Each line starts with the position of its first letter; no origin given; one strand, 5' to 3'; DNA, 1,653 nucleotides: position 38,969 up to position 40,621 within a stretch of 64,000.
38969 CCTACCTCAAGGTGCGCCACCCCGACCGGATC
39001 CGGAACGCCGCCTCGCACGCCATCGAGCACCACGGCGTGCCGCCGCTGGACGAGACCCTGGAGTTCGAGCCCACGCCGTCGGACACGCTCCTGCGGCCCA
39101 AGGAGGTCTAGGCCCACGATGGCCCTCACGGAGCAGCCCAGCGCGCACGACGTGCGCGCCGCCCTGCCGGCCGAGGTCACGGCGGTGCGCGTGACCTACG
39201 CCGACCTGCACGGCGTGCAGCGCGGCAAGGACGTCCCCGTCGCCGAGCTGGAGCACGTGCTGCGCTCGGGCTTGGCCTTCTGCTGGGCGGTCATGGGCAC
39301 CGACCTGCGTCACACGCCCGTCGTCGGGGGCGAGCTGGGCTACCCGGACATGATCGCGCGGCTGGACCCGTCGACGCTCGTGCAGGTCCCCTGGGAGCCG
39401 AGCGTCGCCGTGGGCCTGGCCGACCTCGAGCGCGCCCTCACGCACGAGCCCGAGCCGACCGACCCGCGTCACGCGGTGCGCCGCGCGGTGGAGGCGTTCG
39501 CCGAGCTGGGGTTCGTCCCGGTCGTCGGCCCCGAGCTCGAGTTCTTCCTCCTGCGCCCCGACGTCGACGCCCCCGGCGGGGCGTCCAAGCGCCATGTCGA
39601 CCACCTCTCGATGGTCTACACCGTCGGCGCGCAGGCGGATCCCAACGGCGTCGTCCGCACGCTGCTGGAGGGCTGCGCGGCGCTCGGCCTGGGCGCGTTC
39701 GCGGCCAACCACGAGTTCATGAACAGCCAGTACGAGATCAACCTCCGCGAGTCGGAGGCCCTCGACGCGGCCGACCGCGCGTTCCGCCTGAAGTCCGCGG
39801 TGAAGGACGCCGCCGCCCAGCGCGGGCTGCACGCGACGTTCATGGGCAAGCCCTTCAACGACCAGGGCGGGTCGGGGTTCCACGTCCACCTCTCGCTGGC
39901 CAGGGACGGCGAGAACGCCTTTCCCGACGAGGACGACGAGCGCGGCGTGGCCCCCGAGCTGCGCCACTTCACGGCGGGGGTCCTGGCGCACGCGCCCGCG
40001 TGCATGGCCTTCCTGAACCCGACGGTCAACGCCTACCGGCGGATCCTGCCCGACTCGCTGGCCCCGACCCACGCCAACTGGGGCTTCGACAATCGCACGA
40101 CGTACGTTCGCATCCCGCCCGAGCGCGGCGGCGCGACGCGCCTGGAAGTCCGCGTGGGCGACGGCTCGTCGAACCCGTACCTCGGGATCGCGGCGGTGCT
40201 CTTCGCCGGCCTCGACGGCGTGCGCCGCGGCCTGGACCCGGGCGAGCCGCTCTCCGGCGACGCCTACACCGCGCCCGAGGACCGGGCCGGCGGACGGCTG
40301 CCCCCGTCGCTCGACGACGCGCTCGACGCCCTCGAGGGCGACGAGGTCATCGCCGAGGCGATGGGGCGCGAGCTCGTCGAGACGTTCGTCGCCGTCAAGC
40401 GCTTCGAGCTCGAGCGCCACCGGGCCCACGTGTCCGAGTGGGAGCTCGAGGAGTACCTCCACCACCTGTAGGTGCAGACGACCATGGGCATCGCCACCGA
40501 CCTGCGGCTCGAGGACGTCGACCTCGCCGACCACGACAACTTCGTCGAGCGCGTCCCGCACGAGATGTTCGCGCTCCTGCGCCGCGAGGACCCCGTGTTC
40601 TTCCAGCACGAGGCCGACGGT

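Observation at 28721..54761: Candidate gamma-glutamylation / P450-dependent amine catabolic island combined with a homoprotocatechuate-like meta-cleavage module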

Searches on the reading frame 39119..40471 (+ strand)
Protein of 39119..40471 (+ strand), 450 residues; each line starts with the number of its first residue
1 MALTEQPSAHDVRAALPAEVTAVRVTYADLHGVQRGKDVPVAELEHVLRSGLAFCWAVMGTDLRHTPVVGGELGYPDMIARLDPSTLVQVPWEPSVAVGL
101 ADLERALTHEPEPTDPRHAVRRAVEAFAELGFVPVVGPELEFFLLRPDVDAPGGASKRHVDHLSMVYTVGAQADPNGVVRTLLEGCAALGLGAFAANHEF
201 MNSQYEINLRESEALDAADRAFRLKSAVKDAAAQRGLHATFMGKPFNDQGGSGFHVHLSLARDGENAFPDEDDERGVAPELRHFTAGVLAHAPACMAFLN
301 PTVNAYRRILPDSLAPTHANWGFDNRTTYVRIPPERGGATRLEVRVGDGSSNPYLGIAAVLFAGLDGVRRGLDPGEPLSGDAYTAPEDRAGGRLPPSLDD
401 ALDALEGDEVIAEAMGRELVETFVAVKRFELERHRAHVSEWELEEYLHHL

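Call 9: search_protein_families(library=pfam, proteins=[window:39119-40471:+])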
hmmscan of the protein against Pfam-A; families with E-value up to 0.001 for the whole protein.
window:39119-40471:+ (450 aa): 2 families
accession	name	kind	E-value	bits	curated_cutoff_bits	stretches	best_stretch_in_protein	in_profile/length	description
PF00120.29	Gln-synt_C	-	7.4e-104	347.9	24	1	114-446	2-344/344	Glutamine synthetase, catalytic domain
PF16952.10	Gln-synt_N_2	-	1.3e-06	28.7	35.7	1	18-99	13-95/112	Glutamine synthetase N-terminal domain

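Call 12: search_protein_families(library=ncbifam, proteins=[window:39119-40471:+])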
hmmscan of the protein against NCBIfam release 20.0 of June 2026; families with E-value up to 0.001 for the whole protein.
window:39119-40471:+ (450 aa): 5 families
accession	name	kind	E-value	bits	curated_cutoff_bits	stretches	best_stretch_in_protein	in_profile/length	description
TIGR03105.1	gln_synth_III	equivalog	1.1e-99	333.9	469.6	1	22-447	12-434/435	type III glutamate--ammonia ligase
TIGR00653.1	GlnA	equivalog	1.6e-92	310.6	429.15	1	19-447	11-461/462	type I glutamate--ammonia ligase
NF045547.1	GGputSyn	equivalog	2.4e-85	286.9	650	1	18-442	12-438/438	gamma-glutamylputrescine synthetase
NF007006.0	PRK09469.1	equivalog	1.1e-43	149.5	845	1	189-446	203-466/469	glutamate--ammonia ligase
NF041605.1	gln_syn_GlnII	equivalog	2.4e-05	23.7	500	1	109-260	81-232/333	glutamine synthetase GlnII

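Call 14: search_solved_structures(query=window:39119-40471:+, max_evalue=1e-10)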
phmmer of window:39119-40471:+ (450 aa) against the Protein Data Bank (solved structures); distinct sequences matched with E-value up to 1e-10: 37.
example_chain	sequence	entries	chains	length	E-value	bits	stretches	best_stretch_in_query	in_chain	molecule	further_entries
8oow_A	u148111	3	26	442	8.7e-73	249.3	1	19-448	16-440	Glutamine synthetase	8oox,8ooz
7tdp_A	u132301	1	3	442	6.6e-70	239.8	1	12-447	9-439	Glutamine synthetase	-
7tfa_B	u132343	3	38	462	7.5e-70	239.6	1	12-447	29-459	Glutamine synthetase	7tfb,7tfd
8s59_O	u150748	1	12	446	1.9e-68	234.9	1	14-448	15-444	Glutamine synthetase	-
8tfb_A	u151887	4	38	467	2.3e-68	234.7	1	14-448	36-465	Glutamine synthetase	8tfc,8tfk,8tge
8ufj_A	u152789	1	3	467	2.6e-68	234.5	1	14-448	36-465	Glutamine synthetase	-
9qur_A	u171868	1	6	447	6.1e-68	233.3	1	22-448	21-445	Glutamate--methylamine ligase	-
8ool_A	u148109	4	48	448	5.5e-66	226.8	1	43-447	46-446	Glutamine synthetase from Methanothermococcus thermolithotrophicus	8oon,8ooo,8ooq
7tdv_A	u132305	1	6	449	9.3e-63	216.2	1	11-448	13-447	Glutamine synthetase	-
7tf6_A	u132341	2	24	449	9.6e-63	216.1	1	17-448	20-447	Glutamine synthetase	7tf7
9y4a_A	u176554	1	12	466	1.1e-62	215.9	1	17-448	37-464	Glutamine synthetase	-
4s0r_A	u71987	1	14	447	1.5e-62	215.5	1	19-448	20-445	Glutamine synthetase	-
4lnf_A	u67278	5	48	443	1.5e-62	215.5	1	19-448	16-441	Glutamine synthetase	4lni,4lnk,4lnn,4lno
7tfc_A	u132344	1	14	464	1.7e-62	215.3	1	19-448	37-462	Glutamine synthetase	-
7ten_A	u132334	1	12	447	3.4e-61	211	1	17-448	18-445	Glutamine synthetase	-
4hpp_A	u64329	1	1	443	2.4e-36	129.1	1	23-432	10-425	Probable glutamine synthetase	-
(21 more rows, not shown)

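Call 44: search_solved_structures(query=window:39119-40471:+, max_evalue=1e-60, show_alignments=2)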
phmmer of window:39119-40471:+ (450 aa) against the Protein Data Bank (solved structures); distinct sequences matched with E-value up to 1e-60: 16.
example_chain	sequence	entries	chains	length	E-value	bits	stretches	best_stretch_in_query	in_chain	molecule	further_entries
8oow_A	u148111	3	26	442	8.7e-73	249.3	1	19-448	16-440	Glutamine synthetase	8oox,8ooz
7tdp_A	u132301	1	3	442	6.6e-70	239.8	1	12-447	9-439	Glutamine synthetase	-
7tfa_B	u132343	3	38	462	7.5e-70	239.6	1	12-447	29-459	Glutamine synthetase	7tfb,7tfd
8s59_O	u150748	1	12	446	1.9e-68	234.9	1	14-448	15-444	Glutamine synthetase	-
8tfb_A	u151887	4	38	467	2.3e-68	234.7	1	14-448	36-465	Glutamine synthetase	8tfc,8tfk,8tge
8ufj_A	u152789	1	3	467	2.6e-68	234.5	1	14-448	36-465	Glutamine synthetase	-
9qur_A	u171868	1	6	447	6.1e-68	233.3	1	22-448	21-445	Glutamate--methylamine ligase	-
8ool_A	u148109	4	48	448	5.5e-66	226.8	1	43-447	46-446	Glutamine synthetase from Methanothermococcus thermolithotrophicus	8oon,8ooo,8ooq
7tdv_A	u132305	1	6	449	9.3e-63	216.2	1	11-448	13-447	Glutamine synthetase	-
7tf6_A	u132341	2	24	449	9.6e-63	216.1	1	17-448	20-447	Glutamine synthetase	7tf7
9y4a_A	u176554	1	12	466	1.1e-62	215.9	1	17-448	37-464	Glutamine synthetase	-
4s0r_A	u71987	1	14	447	1.5e-62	215.5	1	19-448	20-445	Glutamine synthetase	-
4lnf_A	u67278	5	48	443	1.5e-62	215.5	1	19-448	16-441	Glutamine synthetase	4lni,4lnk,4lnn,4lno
7tfc_A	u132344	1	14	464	1.7e-62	215.3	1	19-448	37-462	Glutamine synthetase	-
7ten_A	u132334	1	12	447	3.4e-61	211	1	17-448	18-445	Glutamine synthetase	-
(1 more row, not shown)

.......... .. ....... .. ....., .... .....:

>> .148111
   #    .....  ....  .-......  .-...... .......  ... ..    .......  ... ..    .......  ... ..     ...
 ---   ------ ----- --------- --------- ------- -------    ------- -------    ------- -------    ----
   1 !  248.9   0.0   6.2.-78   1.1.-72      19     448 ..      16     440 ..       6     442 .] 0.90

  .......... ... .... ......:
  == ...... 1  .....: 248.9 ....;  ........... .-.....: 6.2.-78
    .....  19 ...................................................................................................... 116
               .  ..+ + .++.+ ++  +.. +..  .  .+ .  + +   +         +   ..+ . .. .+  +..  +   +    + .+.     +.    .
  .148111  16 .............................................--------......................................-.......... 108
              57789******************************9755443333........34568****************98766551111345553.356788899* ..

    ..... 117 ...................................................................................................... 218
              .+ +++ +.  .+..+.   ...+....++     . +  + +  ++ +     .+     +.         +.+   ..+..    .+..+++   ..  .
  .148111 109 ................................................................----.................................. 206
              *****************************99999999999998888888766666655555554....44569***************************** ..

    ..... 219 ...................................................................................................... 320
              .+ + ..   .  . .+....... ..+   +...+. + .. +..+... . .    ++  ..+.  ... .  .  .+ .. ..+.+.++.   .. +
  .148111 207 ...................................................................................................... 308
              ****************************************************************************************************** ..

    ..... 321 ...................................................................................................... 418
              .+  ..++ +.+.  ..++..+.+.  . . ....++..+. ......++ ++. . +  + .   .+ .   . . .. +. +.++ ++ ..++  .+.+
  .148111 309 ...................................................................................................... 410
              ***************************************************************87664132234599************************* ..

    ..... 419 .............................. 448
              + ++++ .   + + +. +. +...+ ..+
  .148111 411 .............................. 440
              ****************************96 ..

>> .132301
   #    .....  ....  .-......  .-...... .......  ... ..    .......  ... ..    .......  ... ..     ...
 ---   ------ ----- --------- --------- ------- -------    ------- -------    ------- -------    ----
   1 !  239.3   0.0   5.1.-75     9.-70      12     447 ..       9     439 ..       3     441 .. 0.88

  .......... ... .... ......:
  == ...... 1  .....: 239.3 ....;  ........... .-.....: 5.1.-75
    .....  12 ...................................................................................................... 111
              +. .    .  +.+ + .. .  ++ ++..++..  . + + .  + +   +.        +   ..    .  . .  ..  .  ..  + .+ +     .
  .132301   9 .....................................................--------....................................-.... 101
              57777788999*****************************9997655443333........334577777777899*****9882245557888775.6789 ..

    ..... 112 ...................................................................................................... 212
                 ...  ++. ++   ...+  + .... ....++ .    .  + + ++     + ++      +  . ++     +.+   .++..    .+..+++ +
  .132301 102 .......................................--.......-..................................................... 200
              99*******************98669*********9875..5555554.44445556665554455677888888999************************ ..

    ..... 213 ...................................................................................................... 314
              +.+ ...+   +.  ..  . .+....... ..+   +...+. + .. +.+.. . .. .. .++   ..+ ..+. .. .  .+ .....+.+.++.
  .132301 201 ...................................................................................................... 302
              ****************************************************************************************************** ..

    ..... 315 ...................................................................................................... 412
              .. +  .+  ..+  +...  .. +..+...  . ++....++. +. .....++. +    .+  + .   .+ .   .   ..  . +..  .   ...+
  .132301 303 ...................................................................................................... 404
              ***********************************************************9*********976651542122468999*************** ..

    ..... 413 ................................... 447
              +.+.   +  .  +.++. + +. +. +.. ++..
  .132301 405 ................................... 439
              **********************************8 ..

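Call 47: search_dna_similar(query=window:39119-40468:+, collection=plasmids, mode=protein, max_rows=25)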
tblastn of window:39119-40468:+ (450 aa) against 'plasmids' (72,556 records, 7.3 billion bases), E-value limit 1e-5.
Records with a match: 833; places in all: 996; records where one place covers at least 80% of the query: 763.
Best place of each record, by identity: <60% 833.
By first word of the organism name: Rhizobium 162; Ralstonia 128; Klebsiella 51; Sinorhizobium 47; Pseudosulfitobacter 45; Streptomyces 30; Paracoccus 26; Acinetobacter 26; Burkholderia 14; Shinella 14; and 132 more.
By predicted mobility (MOB-suite, as given by PLSDB): non-mobilizable 492; mobilizable 210; conjugative 131.
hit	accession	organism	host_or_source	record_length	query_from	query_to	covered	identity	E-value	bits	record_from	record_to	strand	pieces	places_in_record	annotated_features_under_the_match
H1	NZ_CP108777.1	Embleya sp. NBC_00896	-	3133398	20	450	96%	49.8%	8e-99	331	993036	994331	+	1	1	none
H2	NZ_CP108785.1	Embleya sp. NBC_00888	-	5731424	9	450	98%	48.2%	8e-97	325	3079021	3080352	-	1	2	none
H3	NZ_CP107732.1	Streptomyces canus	-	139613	20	450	96%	47.5%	4e-98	329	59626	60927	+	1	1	glutamine synthetase family protein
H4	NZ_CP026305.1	Streptomyces lunaelactis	culture isolate,cave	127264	20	446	95%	47.0%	4e-92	312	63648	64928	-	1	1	glutamine synthetase family protein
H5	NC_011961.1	Thermomicrobium roseum DSM 5159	-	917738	18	450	96%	37.3%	9e-60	218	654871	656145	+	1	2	glutamine synthetase family protein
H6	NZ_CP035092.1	Paracoccus denitrificans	Homo sapiens,cell culture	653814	8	443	97%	37.0%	2e-60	220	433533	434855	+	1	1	glutamine synthetase family protein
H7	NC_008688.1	Paracoccus denitrificans PD1222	-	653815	8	443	97%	37.0%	2e-60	220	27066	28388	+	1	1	glutamine synthetase family protein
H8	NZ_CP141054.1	Paracoccus denitrificans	-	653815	8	443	97%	37.0%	2e-60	220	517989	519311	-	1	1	glutamine synthetase family protein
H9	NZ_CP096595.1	Paracoccus denitrificans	mixed culture,activated sludge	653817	8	443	97%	37.0%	2e-60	220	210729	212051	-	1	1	glutamine synthetase family protein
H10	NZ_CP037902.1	Cupriavidus metallidurans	Soil,gold-copper mine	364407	2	447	99%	36.0%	6e-62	224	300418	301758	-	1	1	glnT: type III glutamate--ammonia ligase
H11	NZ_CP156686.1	Burkholderia stagnalis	Bacterial cells,soils collected in ...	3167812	8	450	98%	36.0%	2e-51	194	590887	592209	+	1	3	none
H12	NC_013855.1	Azospirillum sp. B510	-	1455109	7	447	98%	36.0%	1e-58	215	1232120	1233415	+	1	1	record has no annotation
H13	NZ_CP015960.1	Paraburkholderia caribensis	Mimosa,single cell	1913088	8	450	98%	35.8%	7e-62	224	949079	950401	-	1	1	none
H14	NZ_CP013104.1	Paraburkholderia caribensis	-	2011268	8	450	98%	35.6%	5e-61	222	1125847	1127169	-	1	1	none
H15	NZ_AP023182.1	Paraburkholderia sp. PGU19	Physopelta gutta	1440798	6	447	98%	35.4%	1e-57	212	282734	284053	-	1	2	record has no annotation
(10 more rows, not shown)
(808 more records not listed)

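Call 49: get_annotated_region(hit=H3, flank=14000)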
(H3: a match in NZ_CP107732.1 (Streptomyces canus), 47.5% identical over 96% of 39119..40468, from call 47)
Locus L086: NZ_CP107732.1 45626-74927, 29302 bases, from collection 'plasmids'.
description: Streptomyces canus strain NBC_00633 plasmid unnamed1, complete sequence
organism: Streptomyces canus (NCBI taxid 58343)
taxonomy: Bacteria; Actinomycetota; Actinomycetes; Kitasatosporales; Streptomycetaceae; Streptomyces; Streptomyces canus
host: -; source: -; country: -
typing (MOB-suite, as given by PLSDB): mobilizable; replicon rep_cluster_1915; relaxase MOBF
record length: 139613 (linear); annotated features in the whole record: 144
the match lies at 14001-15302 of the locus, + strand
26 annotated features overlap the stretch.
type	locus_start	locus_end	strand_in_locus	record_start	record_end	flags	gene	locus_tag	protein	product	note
CDS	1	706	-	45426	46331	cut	-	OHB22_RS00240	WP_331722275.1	hypothetical protein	-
CDS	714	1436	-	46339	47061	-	-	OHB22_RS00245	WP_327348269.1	gamma-glutamyl-gamma-aminobutyrate hydrolase family protein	-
CDS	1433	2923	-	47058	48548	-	-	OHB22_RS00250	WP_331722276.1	aldehyde dehydrogenase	-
CDS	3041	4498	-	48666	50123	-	-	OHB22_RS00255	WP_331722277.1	APC family permease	-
CDS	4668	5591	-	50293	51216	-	-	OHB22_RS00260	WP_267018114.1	TIGR03619 family F420-dependent LLM class oxidoreductase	GO:0008150 - biological_process [Evidence IEA]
CDS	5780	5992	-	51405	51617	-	-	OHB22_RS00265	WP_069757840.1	ferredoxin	-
CDS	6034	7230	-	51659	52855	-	-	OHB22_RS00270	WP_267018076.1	cytochrome P450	-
CDS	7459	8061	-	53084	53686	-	-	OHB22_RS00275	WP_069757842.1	TetR family transcriptional regulator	-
CDS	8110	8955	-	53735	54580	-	-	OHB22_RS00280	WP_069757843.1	fumarylacetoacetate hydrolase family protein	-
CDS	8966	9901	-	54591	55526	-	-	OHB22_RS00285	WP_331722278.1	3,4-dihydroxyphenylacetate 2,3-dioxygenase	GO:0019439 - aromatic compound catabolic process [Evidence IEA]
CDS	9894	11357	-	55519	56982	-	-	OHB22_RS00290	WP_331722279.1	aldehyde dehydrogenase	-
CDS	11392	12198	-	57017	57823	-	-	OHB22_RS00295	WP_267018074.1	acetoacetate decarboxylase family protein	-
CDS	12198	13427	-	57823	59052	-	-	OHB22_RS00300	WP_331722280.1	FAD-dependent oxidoreductase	-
CDS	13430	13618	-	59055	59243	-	-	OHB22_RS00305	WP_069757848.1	ferredoxin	-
CDS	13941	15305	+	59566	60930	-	-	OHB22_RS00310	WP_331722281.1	glutamine synthetase family protein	GO:0006542 - glutamine biosynthetic process [Evidence IEA]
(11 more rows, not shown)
